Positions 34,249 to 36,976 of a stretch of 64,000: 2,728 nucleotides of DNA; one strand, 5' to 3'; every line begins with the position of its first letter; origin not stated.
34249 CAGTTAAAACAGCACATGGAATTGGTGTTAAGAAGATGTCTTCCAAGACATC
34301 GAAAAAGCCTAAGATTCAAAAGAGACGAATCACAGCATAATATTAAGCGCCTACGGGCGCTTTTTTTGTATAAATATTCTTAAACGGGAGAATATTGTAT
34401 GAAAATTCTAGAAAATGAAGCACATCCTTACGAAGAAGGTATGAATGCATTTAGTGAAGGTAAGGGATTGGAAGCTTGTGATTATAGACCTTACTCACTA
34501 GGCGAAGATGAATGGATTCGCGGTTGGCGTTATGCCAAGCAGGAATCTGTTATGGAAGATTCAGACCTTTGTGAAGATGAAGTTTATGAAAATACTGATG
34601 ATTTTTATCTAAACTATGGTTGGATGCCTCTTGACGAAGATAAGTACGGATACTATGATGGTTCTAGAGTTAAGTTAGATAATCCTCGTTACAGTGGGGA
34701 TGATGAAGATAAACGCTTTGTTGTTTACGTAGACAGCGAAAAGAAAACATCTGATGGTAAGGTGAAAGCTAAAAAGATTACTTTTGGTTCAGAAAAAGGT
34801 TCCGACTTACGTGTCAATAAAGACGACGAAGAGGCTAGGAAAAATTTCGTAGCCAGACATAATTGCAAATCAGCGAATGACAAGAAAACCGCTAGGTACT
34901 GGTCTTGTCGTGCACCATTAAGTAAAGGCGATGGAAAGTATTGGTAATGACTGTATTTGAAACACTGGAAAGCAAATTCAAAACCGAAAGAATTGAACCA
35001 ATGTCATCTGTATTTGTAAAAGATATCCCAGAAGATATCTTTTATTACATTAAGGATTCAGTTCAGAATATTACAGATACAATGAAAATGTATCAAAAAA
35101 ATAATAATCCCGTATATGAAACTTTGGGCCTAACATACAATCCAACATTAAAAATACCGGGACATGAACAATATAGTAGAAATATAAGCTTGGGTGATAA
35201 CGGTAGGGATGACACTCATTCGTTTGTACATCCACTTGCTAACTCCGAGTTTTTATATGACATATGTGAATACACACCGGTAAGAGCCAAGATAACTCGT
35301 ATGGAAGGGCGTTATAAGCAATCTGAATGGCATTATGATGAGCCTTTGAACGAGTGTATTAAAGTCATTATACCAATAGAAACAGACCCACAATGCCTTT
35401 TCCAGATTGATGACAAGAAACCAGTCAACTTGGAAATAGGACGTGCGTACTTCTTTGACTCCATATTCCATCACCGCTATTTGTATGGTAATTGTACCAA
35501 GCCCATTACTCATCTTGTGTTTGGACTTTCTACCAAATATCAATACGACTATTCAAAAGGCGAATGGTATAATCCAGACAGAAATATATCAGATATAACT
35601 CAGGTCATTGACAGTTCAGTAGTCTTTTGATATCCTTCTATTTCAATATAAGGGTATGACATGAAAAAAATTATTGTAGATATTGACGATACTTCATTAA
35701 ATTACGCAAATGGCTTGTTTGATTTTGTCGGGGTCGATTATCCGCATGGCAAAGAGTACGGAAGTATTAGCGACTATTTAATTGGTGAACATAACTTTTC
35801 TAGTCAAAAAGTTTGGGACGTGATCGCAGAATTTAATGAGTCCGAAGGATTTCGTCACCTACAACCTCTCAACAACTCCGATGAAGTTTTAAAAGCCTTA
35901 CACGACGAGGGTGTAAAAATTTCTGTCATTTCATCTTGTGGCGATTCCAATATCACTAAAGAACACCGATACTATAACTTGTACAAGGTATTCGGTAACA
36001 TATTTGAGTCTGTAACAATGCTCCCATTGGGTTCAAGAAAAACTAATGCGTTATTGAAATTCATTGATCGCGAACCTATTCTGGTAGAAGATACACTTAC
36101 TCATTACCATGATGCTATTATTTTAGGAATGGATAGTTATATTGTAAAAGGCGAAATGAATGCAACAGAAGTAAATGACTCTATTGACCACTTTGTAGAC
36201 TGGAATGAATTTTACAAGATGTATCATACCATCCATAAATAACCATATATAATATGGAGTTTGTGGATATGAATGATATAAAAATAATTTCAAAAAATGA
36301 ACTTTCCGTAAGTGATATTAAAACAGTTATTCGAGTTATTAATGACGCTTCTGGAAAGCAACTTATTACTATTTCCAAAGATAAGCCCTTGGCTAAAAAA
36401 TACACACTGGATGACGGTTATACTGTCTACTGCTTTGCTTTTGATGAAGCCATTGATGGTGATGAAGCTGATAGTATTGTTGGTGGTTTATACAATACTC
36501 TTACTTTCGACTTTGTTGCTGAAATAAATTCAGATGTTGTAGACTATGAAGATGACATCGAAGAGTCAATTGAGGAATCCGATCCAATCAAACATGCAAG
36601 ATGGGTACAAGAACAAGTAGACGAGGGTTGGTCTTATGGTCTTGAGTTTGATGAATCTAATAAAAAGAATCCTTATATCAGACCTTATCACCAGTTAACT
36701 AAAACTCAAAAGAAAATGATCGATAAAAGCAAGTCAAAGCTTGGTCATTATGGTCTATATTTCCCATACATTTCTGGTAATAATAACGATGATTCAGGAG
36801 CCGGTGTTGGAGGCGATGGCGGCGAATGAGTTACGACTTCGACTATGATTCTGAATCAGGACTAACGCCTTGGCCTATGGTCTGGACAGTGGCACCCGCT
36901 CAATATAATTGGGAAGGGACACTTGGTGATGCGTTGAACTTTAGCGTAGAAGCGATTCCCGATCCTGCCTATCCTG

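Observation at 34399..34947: Late-expressed ribosome-modulation-factor-like domain fused to a Cys/Trp basic domain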

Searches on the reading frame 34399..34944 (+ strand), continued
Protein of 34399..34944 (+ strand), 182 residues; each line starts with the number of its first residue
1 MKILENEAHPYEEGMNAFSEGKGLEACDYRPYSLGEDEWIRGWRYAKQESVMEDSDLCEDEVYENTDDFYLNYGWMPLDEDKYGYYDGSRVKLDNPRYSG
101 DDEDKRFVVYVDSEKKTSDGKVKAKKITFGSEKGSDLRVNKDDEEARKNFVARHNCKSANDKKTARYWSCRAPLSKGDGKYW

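Call 65: get_annotated_region(hit=H23, flank=3500)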
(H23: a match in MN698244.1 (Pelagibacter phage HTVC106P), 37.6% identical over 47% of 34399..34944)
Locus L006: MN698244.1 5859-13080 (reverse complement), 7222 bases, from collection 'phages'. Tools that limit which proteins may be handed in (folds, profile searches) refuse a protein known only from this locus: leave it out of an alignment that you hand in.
description: Pelagibacter phage HTVC106P, complete genome.
organism: Pelagibacter phage HTVC106P (NCBI taxid 2686460)
taxonomy: Viruses; Duplodnaviria; Heunggongvirae; Uroviricota; Caudoviricetes
host: Candidatus Pelagibacter sp. HTCC7211; source: seawater; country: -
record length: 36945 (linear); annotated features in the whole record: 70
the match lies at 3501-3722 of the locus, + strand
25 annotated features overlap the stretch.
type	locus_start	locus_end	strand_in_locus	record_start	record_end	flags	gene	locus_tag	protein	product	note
CDS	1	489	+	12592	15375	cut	-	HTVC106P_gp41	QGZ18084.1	hypothetical protein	-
CDS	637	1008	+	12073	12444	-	-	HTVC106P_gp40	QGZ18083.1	hypothetical protein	-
CDS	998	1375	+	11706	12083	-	-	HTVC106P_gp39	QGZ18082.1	hypothetical protein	-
CDS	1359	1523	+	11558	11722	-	-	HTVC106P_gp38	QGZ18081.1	hypothetical protein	-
CDS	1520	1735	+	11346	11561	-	-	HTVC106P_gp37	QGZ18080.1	hypothetical protein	-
CDS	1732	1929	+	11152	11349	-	-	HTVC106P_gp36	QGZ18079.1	hypothetical protein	-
CDS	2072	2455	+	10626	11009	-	-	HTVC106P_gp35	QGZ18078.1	hypothetical protein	-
CDS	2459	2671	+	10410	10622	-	-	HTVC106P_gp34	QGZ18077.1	hypothetical protein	-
CDS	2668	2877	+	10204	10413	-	-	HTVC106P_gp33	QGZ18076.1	hypothetical protein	-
CDS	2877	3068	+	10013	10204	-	-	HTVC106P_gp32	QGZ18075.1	hypothetical protein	-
CDS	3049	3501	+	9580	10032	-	-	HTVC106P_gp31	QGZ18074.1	peptidase M15A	-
CDS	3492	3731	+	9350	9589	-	-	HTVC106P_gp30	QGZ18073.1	hypothetical protein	-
CDS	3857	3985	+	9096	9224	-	-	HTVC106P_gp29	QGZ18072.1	hypothetical protein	-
CDS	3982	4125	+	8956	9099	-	-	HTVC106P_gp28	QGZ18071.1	hypothetical protein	-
CDS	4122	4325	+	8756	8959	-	-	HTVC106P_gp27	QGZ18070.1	hypothetical protein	-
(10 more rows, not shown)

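Call 66: get_annotated_region(hit=H8, flank=3500)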
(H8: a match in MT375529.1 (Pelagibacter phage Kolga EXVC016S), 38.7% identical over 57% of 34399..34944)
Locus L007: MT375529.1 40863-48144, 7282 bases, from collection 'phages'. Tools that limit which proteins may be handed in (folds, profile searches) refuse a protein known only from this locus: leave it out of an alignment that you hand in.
description: Pelagibacter phage Kolga EXVC016S, complete genome.
organism: Pelagibacter phage Kolga EXVC016S (NCBI taxid 2736233)
taxonomy: Viruses; Duplodnaviria; Heunggongvirae; Uroviricota; Caudoviricetes
host: Candidatus Pelagibacter sp H2P3alpha; source: -; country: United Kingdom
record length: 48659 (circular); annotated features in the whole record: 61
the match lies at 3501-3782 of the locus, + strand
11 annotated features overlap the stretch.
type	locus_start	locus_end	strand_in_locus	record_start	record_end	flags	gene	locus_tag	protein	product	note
CDS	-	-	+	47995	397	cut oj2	-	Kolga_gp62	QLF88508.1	putative capsid or envelope protein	-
CDS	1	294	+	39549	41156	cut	-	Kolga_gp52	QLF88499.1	hypothetical protein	-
CDS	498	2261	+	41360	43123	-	-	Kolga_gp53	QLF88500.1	putative ribonucleotide-diphosphate reductase large subunit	-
CDS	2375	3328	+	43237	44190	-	-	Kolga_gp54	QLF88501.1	putative ribonucleotide-diphosphate reductase small subunit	-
CDS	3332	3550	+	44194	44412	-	-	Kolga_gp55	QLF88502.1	hypothetical protein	-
CDS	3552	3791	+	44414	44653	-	-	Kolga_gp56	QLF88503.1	hypothetical protein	-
CDS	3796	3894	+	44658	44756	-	-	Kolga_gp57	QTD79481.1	hypothetical protein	-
CDS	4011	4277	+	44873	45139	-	-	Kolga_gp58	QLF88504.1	hypothetical protein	-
CDS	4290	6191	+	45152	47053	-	-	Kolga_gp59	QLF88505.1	putative head morphogenesis protein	-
CDS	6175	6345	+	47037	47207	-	-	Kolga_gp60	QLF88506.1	hypothetical protein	-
CDS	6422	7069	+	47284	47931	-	-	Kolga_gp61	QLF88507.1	hypothetical protein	-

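Call 67: get_annotated_region(hit=H9, flank=3500)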
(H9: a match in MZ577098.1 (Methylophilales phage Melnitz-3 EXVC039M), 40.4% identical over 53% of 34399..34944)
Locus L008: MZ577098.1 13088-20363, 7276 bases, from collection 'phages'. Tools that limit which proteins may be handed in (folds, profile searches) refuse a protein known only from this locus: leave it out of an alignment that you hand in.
description: Methylophilales phage Melnitz-3 EXVC039M, complete genome.
organism: Methylophilales phage Melnitz-3 EXVC039M (NCBI taxid 2832341)
taxonomy: Viruses; Duplodnaviria; Heunggongvirae; Uroviricota; Caudoviricetes; Kyanoviridae
host: Methylophilales_sp._H5P1; source: -; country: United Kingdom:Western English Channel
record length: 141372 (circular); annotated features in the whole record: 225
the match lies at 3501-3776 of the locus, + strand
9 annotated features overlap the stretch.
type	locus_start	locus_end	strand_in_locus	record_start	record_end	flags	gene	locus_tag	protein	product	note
CDS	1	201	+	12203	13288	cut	-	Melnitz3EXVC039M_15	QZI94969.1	hypothetical protein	-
CDS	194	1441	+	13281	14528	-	-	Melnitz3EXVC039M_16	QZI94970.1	hypothetical protein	-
CDS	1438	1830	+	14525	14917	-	-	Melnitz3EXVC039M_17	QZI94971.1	hypothetical protein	-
CDS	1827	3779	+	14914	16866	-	-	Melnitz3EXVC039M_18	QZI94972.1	hypothetical protein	-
CDS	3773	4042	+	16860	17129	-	-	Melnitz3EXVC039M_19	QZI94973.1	hypothetical protein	-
CDS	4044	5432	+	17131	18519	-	-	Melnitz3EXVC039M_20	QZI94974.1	hypothetical protein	-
CDS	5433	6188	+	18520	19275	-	-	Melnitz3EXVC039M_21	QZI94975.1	hypothetical protein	-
CDS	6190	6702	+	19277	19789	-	-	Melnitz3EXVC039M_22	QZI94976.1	hypothetical protein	-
CDS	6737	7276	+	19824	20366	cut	-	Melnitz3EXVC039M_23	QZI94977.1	putative S-layer protein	-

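Call 73: search_protein_families(library=pfam, proteins=[P0035, P0048, P0069], max_evalue=0.01)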
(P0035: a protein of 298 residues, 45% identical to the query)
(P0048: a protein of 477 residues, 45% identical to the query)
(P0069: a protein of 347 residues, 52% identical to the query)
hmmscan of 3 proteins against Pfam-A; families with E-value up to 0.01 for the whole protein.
P0035 (298 aa): 0 families

P0048 (477 aa): 2 families
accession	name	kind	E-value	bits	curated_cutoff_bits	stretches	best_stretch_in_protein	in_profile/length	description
PF24042.1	DUF7351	-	6.5e-06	26.5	31.2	1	81-142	46-103/177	Domain of unknown function (DUF7351)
PF15777.11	Anti-TRAP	-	0.0002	21.7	32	1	297-327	11-41/59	Tryptophan RNA-binding attenuator protein inhibitory protein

P0069 (347 aa): 0 families

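Call 91: fold_search(model_id=the predicted structure, library=viral)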
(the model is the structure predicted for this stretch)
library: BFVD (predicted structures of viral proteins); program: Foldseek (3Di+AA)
matches with E <= 10: 500; with E <= 0.001: 15
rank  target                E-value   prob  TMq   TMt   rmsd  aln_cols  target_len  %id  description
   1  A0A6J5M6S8            2.4e-09  1.00  0.41  0.20  11.1       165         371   28  ChaB [uncultured Caudovirales phage]
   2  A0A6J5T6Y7            5.7e-08  1.00  0.39  0.26  12.6       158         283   24  Phage-like element PBSX protein, XkdF [uncultured Caudovirales phage]
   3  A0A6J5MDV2            6.9e-08  1.00  0.39  0.36  18.4       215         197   22  Uncharacterized protein [uncultured Caudovirales phage]
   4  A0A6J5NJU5            2.5e-07  1.00  0.40  0.49   9.8       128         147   27  Uncharacterized protein [uncultured Caudovirales phage]
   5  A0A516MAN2            3.1e-07  1.00  0.38  0.13  14.0       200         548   20  (no name in the UniProt tables at hand)
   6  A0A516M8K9            4.7e-07  1.00  0.41  0.11  13.0       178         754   26  (no name in the UniProt tables at hand)
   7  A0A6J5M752            5.7e-07  1.00  0.41  0.24  16.6       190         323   20  Uncharacterized protein [uncultured Caudovirales phage]
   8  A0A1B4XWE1            1.4e-06  1.00  0.43  0.40  14.4       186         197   24  Uncharacterized protein [Tenacibaculum phage pT24]
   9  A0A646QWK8            2.7e-06  1.00  0.35  0.28   2.7        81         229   41  (no name in the UniProt tables at hand)
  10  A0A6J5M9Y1            3.1e-06  1.00  0.39  0.25  17.2       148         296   27  Uncharacterized protein [uncultured Caudovirales phage]
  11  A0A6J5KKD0            5.0e-06  1.00  0.41  0.50  10.1       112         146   30  Uncharacterized protein [uncultured Caudovirales phage]
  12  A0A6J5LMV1            5.3e-06  1.00  0.39  0.23  13.7       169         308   23  Uncharacterized protein [uncultured Caudovirales phage]
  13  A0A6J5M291            5.3e-06  1.00  0.39  0.37  20.1       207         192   21  Uncharacterized protein [uncultured Caudovirales phage]
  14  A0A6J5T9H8            5.7e-06  1.00  0.40  0.36   3.4        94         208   33  Uncharacterized protein [uncultured Caudovirales phage]
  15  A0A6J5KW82            6.8e-06  1.00  0.39  0.17  11.7       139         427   27  Uncharacterized protein [uncultured Caudovirales phage]
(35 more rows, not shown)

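Call 93: find_encoding_contigs(protein=P0006, flank=4000, max_places=2)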
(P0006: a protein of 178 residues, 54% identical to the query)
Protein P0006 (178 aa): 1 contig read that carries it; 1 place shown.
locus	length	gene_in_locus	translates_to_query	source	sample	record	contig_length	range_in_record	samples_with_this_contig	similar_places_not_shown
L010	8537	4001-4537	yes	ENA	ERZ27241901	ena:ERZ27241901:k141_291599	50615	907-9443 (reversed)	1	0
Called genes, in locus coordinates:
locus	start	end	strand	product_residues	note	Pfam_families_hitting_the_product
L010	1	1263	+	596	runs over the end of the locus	PF00535:Glycos_transf_2, PF13641:Glyco_tranf_2_3, PF13506:Glyco_transf_21, PF13632:Glyco_trans_2_3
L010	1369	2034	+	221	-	PF00270:DEAD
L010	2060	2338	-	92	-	-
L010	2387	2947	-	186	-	-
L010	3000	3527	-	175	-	-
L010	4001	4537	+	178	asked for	-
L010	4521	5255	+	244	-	-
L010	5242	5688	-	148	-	-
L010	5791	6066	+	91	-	-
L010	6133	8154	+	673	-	-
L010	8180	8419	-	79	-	-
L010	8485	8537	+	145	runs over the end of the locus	-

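Call 94: find_encoding_contigs(protein=P0005, flank=4000, max_places=2)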
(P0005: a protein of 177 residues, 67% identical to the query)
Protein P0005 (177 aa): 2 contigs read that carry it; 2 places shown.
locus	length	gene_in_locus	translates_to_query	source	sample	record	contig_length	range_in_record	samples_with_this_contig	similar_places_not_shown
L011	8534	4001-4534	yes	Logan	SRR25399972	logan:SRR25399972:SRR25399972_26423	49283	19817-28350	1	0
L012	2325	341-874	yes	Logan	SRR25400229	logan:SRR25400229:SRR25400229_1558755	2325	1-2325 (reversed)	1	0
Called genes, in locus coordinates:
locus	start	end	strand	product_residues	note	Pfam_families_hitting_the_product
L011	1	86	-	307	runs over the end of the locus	-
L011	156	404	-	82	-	-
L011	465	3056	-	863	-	PF13589:HATPase_c_3 (faint)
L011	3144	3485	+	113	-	-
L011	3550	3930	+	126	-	-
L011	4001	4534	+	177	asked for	PF04957:RMF (weak)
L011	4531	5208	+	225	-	-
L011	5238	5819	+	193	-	-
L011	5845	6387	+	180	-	PF02026:RyR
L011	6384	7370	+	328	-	-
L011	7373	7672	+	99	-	PF05488:PAAR_motif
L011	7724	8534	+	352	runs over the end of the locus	-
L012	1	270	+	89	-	?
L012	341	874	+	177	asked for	PF04957:RMF (weak)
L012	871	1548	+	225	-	-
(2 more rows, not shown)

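Call 109: find_encoding_contigs(protein=P0008, flank=3000, max_places=1)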
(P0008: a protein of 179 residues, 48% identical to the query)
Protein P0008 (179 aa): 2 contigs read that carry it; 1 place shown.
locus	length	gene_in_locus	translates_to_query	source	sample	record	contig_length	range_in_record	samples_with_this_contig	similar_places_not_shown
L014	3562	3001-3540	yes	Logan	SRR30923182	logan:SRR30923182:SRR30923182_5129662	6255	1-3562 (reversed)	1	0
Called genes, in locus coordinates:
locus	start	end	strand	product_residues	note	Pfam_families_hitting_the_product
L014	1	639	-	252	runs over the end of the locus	-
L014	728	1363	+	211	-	-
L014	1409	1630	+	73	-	-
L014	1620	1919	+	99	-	-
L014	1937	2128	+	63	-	-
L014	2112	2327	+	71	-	-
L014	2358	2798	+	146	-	PF00383:dCMP_cyt_deam_1 (weak), PF14437:MafB19-deam (faint)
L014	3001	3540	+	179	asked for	PF04957:RMF (weak)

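Call 110: find_encoding_contigs(protein=P0019, flank=3000, max_places=1)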
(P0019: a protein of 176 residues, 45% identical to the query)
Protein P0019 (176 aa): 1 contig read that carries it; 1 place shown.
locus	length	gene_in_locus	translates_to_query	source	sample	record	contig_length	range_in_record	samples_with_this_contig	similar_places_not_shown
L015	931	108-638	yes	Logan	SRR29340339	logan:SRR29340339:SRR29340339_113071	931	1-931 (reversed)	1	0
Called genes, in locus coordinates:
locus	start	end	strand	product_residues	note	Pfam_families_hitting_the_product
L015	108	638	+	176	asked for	-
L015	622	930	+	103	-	?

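Call 111: find_encoding_contigs(protein=P0021, flank=3000, max_places=1)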
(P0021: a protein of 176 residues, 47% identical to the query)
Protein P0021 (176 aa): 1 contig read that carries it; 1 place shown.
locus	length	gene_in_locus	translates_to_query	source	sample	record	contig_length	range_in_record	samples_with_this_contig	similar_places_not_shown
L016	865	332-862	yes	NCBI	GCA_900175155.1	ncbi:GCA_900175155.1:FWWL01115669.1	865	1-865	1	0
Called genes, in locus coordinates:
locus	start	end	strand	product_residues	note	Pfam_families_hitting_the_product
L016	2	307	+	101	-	?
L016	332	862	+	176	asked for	PF04957:RMF (weak)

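Call 116: search_protein_families(library=pfam, alignment_id=A6, max_evalue=0.001)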
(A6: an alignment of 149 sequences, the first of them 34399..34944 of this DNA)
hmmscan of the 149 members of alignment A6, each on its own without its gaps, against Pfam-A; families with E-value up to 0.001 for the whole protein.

A. member 1, window:34399-34944:+ (182 aa): 0 families

B. families by the number of members that match (of 149 scanned): 13 families
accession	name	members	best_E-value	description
PF19058.5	DUF5754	13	1.2e-07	Family of unknown function (DUF5754)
PF04957.18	RMF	2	8.3e-06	Ribosome modulation factor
PF11450.13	DUF3008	1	2.1e-21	Protein of unknwon function (DUF3008)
PF18760.7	ART-PolyVal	1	3.7e-16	ADP-Ribosyltransferase in polyvalent proteins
PF19141.5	DUF5824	1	2.1e-10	Family of unknown function (DUF5824)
PF07927.17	HicA_toxin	1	1.2e-08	HicA toxin of bacterial toxin-antitoxin,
PF11160.13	Hva1_TUDOR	1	3e-08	Hypervirulence associated proteins TUDOR domain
PF01467.32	CTP_transf_like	1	5.2e-07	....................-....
PF24042.1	DUF7351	1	6.5e-06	Domain of unknown function (DUF7351)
PF15777.11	Anti-TRAP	1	0.0002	Tryptophan RNA-binding attenuator protein inhibitory protein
PF23345.1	NUP160_helical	1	0.00021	Nucleoporin NUP160, helical domain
PF00684.25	DnaJ_CXXCXGXG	1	0.00052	DnaJ central domain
PF25092.1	SH3_KIN17_C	1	0.0009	KIN17 C-terminal SH3 domain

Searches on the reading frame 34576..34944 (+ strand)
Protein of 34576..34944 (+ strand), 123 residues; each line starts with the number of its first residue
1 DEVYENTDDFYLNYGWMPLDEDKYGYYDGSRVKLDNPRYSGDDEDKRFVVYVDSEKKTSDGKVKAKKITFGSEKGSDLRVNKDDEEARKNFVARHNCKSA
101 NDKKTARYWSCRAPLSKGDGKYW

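Call 38: search_protein_families(library=pfam, alignment_id=A5, max_evalue=0.01)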
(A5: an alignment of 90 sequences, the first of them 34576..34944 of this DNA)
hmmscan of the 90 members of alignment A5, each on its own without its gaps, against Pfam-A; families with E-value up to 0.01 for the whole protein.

A. member 1, window:34576-34944:+ (123 aa): 0 families

B. families by the number of members that match (of 90 scanned): 2 families
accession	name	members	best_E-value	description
PF19058.5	DUF5754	11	3.1e-08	Family of unknown function (DUF5754)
PF09866.14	DUF2093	1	0.0043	Uncharacterized protein conserved in bacteria (DUF2093)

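Call 43: predict_structure(alignment_id=A5)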
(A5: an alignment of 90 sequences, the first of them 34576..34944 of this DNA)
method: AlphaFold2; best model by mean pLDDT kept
length: 123 residues; sequences in the alignment: 90
mean_pLDDT: 83.4   pTM: 0.72
mean pLDDT of the five models: 83.4, 83.2, 83.0, 82.8, 79.6
residues with pLDDT >= 90: 61; 70-90: 38; 50-70: 23; < 50: 1
segments of 3 or more residues with pLDDT < 50: none
pLDDT, mean of each block of 10 residues (from residue 1): 69 61 88 92 90 93 94 86 84 91 92 65 63
secondary structure, 60 per line:
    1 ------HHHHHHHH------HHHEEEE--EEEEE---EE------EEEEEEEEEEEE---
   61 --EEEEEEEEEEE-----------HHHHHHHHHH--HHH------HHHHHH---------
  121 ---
elements in order: H7-14 E24-27 E30-34 E46-57 E63-73 H85-94 H106-111

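Call 48: fold_search(model_id=the predicted structure, library=pdb)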
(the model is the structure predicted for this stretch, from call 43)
No match with E <= 0.001 here; weaker rows may still be real.
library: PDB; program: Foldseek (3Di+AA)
matches with E <= 10: 500; with E <= 0.001: 0
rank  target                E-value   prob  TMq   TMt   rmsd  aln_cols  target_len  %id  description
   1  3lhc                  2.6e-01  0.09  0.13  0.15  11.8        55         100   18  Crystal structure of cyanovirin-n swapping domain b mutant (released 2010-02-09)
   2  3o5y_A                9.7e-01  0.05  0.18  0.16  12.4       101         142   10  The Crystal Structure of the GAF domain of a two-component sensor histidine kinase from Bacillus halodurans to 2.45A (released 2010-08-11)
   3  6p1j_B                1.1e+00  0.11  0.25  0.05  10.9        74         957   11  The structure of condensation and adenylation domains of teixobactin-producing nonribosomal peptide synthetase Txo2 se (released 2019-05-29)
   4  3s3z                  1.2e+00  0.04  0.13  0.14  11.6        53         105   15  Crystal Structure an Tandem Cyanovirin-N Dimer, CVN2L10 (released 2011-08-03)
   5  1ge9_MODEL_1_A        1.3e+00  0.02  0.12  0.10  11.5        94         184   20  SOLUTION STRUCTURE OF THE RIBOSOME RECYCLING FACTOR (released 2001-05-16)
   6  9fhl_E                1.3e+00  0.04  0.14  0.09  13.0        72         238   21  High-resolution cryo-EM structure of Saccharolobus solfataricus 30S ribosomal subunit bound to mRNA and initiator tRNA (released 2025-01-15)
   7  1k0s_MODEL_1_A        1.4e+00  0.02  0.11  0.09  13.3        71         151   13  Solution structure of the chemotaxis protein CheW from the thermophilic organism Thermotoga maritima (released 2002-02-06)
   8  1t5h                  1.6e+00  0.15  0.27  0.09   7.5        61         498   13  4-Chlorobenzoyl-CoA Ligase/Synthetase unliganded, selenomethionine (released 2004-08-03)
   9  2ec3_MODEL_1_A        1.6e+00  0.08  0.21  0.31   6.6        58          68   12  Solution structure of the 11th FN1 domain from human Fibronectin 1 (released 2008-03-04)
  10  6m2o_A                1.6e+00  0.12  0.26  0.08  11.3        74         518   16  Double mutant(H333A/I334A) crystal structure of benzoate coenzyme A ligase (released 2021-01-13)
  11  7cce_A                1.6e+00  0.04  0.16  0.13   6.1        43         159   23  crystal structure of Arabidopsis AIPP3 BAH domain in complex with an H3K27me3 peptide (released 2020-12-16)
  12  9npx_D                1.7e+00  0.02  0.10  0.07  13.5        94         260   17  SARS-CoV-2 nsp1 bound to the Rhinolophus lepidus 40S ribosomal subunit (local refinement of the 40S body) (released 2025-06-11)
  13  4j4c                  1.9e+00  0.04  0.14  0.16  12.3        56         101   16  Structure of P51G Cyanovirin-N swapped dimer in the P3221 space group (released 2013-04-03)
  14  8so5_I                1.9e+00  0.06  0.13  0.03  14.5        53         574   24  Crystal structure of the engineered quorum quenching acylase MacQ variant M1 - acylated form (released 2024-04-03)
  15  4v6w_AE               2.0e+00  0.02  0.13  0.08  14.5        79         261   14  Structure of the D. melanogaster 80S ribosome (released 2014-07-09)
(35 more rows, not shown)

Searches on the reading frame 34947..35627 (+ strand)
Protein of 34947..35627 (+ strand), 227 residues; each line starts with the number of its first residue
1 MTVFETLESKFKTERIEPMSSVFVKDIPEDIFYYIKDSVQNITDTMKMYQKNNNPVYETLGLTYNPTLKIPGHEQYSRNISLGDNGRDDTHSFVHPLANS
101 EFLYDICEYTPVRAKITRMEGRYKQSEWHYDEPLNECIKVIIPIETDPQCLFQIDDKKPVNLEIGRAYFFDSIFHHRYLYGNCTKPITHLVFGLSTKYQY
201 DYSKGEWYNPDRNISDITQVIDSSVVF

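Call 29: search_protein_families(library=phrogs, proteins=[window:34947-35627:+], max_evalue=0.001)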
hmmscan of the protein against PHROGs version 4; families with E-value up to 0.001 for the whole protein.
window:34947-35627:+ (227 aa): 0 families

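Call 30: search_protein_families(library=pfam, proteins=[window:34947-35627:+], max_evalue=0.001)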
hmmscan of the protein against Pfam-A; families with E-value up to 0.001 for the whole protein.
window:34947-35627:+ (227 aa): 0 families

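Call 101: search_protein_families(library=pfam, proteins=[window:34947-35627:+], max_evalue=0.01)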
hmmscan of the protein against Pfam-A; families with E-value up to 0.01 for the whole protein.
window:34947-35627:+ (227 aa): 0 families

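Call 106: search_solved_structures(query=window:34947-35627:+, max_evalue=10)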
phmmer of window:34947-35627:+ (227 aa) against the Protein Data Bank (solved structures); distinct sequences matched with E-value up to 10: 5.
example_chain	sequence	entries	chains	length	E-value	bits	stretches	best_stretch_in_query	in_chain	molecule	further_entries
1zut_A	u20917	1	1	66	0.16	14.6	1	87-140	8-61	Alpha-like neurotoxin BmK-I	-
1zyw_A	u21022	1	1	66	0.2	14.4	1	87-140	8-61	Alpha-like neurotoxin BmK-I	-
1zvg_A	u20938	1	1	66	0.33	13.6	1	87-140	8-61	Alpha-like neurotoxin BmK-I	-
1zyv_A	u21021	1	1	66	0.52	13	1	87-139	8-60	Alpha-like neurotoxin BmK-I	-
1t7a_A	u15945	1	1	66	0.61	12.7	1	88-140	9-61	Alpha-like neurotoxin BmK-I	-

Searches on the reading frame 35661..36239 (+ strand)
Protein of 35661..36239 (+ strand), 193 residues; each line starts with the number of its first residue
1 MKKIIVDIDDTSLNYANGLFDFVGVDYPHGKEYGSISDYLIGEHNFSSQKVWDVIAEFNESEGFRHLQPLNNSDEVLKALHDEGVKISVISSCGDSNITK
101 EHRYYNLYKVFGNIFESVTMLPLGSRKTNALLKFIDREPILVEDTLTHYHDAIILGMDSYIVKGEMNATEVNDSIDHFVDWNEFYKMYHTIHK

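Call 29: search_protein_families(library=phrogs, proteins=[window:35661-36239:+], max_evalue=0.001)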
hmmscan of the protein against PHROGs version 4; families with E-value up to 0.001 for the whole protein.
window:35661-36239:+ (193 aa): 2 families
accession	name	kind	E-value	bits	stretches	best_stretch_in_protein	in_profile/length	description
phrog_420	-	unknown function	1.4e-17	65.1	1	1-186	13-200/267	unknown function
phrog_2643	-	moron, auxiliary metabolic gene and host takeover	0.00058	20.5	0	1-170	6-164/182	5'-3' deoxyribonucleotidase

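Call 30: search_protein_families(library=pfam, proteins=[window:35661-36239:+], max_evalue=0.001)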
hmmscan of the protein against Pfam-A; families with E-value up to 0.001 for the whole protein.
window:35661-36239:+ (193 aa): 1 family
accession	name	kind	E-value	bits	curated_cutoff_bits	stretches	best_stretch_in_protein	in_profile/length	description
PF13419.12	HAD_2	-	1.7e-05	25.5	23.8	1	49-147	60-163/178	Haloacid dehalogenase-like hydrolase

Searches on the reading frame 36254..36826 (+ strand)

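Call 29: search_protein_families(library=phrogs, proteins=[window:36254-36826:+], max_evalue=0.001)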
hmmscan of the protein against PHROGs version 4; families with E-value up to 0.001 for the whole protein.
window:36254-36826:+ (191 aa): 1 family
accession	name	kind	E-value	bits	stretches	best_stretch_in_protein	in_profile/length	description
phrog_5154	-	unknown function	3.6e-07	30.6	1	107-153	198-244/454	-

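Call 30: search_protein_families(library=pfam, proteins=[window:36254-36826:+], max_evalue=0.001)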
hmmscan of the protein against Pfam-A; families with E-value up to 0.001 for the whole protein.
window:36254-36826:+ (191 aa): 1 family
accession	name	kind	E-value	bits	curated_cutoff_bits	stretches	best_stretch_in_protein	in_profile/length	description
PF02026.21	RyR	-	3.8e-10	40.3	27.4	1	99-158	14-73/91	RyR domain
